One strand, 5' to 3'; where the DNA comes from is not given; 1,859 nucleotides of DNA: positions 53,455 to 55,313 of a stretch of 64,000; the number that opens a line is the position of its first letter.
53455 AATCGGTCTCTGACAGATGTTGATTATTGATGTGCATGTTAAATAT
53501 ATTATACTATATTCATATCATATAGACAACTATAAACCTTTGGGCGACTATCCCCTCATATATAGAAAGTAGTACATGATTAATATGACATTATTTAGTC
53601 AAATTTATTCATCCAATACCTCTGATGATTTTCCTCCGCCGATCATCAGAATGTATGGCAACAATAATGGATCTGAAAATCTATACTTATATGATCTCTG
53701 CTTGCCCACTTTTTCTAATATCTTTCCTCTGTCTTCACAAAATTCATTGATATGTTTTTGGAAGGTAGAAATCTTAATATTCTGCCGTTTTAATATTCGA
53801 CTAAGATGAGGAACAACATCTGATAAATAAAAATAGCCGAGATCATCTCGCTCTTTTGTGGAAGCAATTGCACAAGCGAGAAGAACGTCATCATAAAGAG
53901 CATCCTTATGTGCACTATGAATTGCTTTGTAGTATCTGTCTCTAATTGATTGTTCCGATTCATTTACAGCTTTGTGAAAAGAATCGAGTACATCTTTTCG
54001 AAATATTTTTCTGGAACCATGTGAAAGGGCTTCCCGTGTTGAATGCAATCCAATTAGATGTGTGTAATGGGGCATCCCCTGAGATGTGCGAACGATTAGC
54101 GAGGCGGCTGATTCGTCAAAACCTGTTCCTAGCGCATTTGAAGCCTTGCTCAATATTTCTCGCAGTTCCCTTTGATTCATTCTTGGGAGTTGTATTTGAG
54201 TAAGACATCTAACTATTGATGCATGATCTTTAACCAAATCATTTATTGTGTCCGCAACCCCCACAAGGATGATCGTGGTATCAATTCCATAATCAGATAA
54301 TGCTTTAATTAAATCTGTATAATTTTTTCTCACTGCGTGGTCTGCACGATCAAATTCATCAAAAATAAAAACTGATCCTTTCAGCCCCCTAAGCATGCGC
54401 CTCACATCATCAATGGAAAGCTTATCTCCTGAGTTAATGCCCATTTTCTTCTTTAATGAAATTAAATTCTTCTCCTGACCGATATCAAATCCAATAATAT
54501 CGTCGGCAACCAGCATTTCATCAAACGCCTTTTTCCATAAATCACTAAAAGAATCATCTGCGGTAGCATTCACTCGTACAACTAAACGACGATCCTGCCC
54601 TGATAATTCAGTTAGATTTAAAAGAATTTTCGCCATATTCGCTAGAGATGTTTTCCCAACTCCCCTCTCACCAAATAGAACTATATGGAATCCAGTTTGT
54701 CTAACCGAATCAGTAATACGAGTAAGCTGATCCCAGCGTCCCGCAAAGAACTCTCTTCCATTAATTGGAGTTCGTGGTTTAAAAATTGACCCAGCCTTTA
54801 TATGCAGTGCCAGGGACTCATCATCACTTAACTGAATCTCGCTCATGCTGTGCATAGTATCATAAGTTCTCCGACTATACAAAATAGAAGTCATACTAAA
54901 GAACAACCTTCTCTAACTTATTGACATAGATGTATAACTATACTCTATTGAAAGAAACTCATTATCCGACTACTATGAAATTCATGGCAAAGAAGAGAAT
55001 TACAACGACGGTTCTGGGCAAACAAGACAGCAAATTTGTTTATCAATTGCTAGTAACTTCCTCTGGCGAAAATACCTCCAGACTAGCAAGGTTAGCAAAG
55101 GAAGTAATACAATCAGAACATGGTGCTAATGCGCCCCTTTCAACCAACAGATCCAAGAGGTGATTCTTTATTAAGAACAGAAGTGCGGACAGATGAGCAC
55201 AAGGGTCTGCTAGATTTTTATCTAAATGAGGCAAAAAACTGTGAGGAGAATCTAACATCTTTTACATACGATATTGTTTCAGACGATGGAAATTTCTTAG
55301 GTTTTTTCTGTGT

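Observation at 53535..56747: Recently inserted IS1595-family transposon with intact IRs, 8-bp target duplication and 2 kb of cargo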

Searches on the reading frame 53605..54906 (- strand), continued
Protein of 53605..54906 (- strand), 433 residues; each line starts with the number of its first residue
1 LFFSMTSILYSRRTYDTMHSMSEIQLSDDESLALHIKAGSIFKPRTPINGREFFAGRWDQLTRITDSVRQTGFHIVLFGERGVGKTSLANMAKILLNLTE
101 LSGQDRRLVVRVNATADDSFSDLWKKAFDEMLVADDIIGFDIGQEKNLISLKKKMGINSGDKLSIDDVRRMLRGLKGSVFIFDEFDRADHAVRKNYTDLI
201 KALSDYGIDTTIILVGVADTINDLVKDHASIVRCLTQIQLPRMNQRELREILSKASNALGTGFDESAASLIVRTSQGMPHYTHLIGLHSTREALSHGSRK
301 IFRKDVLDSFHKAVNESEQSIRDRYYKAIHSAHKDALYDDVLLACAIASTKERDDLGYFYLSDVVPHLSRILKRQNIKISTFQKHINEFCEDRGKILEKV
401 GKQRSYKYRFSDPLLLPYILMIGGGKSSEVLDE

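Call 72: fold_search(model_id=the predicted structure, library=pdb)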
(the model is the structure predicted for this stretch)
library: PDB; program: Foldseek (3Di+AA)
matches with E <= 10: 1661; with E <= 0.001: 961
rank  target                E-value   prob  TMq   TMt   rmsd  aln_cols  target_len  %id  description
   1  7jps_A                3.5e-11  1.00  0.40  0.45  12.5       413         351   14  ORC-DNA: Human Origin Recognition Complex (ORC) with DNA bound in the core (released 2020-09-09)
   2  1fnn_A                3.7e-11  1.00  0.51  0.55   8.2       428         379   15  CRYSTAL STRUCTURE OF CDC6P FROM PYROBACULUM AEROPHILUM (released 2000-10-04)
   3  2qby_A                3.9e-11  1.00  0.47  0.52  10.4       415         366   17  Crystal structure of a heterodimer of Cdc6/Orc1 initiators bound to origin DNA (from S. solfataricus) (released 2007-09-11)
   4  7jgr_A                6.8e-11  1.00  0.47  0.48  12.5       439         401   12  Structure of Drosophila ORC bound to DNA (84 bp) and Cdc6 (released 2020-09-09)
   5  7jpo_A                9.2e-11  1.00  0.41  0.47  12.3       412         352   15  ORC-O1AAA: Human Origin Recognition Complex (ORC) with dynamic/unresolved ORC2 WH (released 2020-09-02)
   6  7jk6_A                1.2e-10  1.00  0.42  0.46  12.7       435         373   12  Structure of Drosophila ORC in the active conformation (released 2020-09-09)
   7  2qen                  2.0e-10  1.00  0.51  0.59   8.3       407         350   16  The walker-type atpase paby2304 of pyrococcus abyssi (released 2008-07-01)
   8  7jk5_A                2.9e-10  1.00  0.44  0.46  12.4       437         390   12  Structure of Drosophila ORC bound to DNA (released 2020-09-09)
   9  1w5t_A                5.0e-10  1.00  0.44  0.45  12.3       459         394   12  Structure of the Aeropyrum Pernix ORC2 protein (ADPNP-ADP complexes) (released 2004-10-05)
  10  7jgr_G                6.5e-10  1.00  0.47  0.52  12.9       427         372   13  Structure of Drosophila ORC bound to DNA (84 bp) and Cdc6 (released 2020-09-09)
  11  1w5t_C                8.4e-10  1.00  0.45  0.47  16.2       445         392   10  Structure of the Aeropyrum Pernix ORC2 protein (ADPNP-ADP complexes) (released 2004-10-05)
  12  7tjf_A                1.5e-09  1.00  0.47  0.41  13.1       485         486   12  S. cerevisiae ORC bound to 84 bp ARS1 DNA (released 2023-01-18)
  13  2v1u_A                1.6e-09  1.00  0.46  0.49  11.9       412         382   13  STRUCTURE OF THE AEROPYRUM PERNIX ORC1 PROTEIN IN COMPLEX WITH DNA (released 2007-09-18)
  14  7tfh_B                1.7e-09  1.00  0.41  0.51  10.4       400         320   12  Atomic model of the S. cerevisiae clamp-clamp loader complex PCNA-RFC bound to two DNA molecules, one at the 5'-recess (released 2022-11-16)
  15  1in6                  3.5e-09  1.00  0.44  0.58  10.8       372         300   15  THERMOTOGA MARITIMA RUVB K64R MUTANT (released 2001-08-08)
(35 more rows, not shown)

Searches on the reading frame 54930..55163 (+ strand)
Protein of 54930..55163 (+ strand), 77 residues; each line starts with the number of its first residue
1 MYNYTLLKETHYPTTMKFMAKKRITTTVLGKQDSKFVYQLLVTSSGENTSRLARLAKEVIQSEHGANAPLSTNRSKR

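Call 6: search_protein_families(library=pfam, proteins=[window:54930-55163:+], max_evalue=0.1)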
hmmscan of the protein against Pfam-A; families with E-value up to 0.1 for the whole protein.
window:54930-55163:+ (77 aa): 2 families
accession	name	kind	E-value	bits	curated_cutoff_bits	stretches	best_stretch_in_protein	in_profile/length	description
PF12160.13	Fibrinogen_aC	-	0.024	15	22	0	14-45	11-42/68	Fibrinogen alpha C domain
PF22352.2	K319L-like_PKD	-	0.07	13.6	27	1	12-50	38-76/84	K319L-like, PKD domain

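Call 8: search_protein_families(library=ncbifam, proteins=[window:54930-55163:+], max_evalue=0.1)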
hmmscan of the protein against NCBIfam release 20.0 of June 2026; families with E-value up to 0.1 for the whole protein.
window:54930-55163:+ (77 aa): 0 families

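Call 9: search_protein_families(library=padloc, proteins=[window:54930-55163:+], max_evalue=0.1)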
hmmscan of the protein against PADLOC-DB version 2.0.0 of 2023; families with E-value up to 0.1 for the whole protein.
window:54930-55163:+ (77 aa): 0 families

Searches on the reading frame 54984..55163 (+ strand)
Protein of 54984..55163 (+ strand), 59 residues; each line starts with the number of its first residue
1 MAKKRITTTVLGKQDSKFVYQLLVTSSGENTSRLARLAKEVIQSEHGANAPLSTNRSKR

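Call 54: search_protein_families(library=phrogs, proteins=[window:54984-55163:+], max_evalue=0.01)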
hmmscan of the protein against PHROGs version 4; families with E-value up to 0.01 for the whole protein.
window:54984-55163:+ (59 aa): 0 families

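Call 84: search_solved_structures(query=A5, max_evalue=10)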
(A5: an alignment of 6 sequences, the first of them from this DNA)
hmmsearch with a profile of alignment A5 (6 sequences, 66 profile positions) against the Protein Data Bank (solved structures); distinct sequences matched with E-value up to 10: 0.
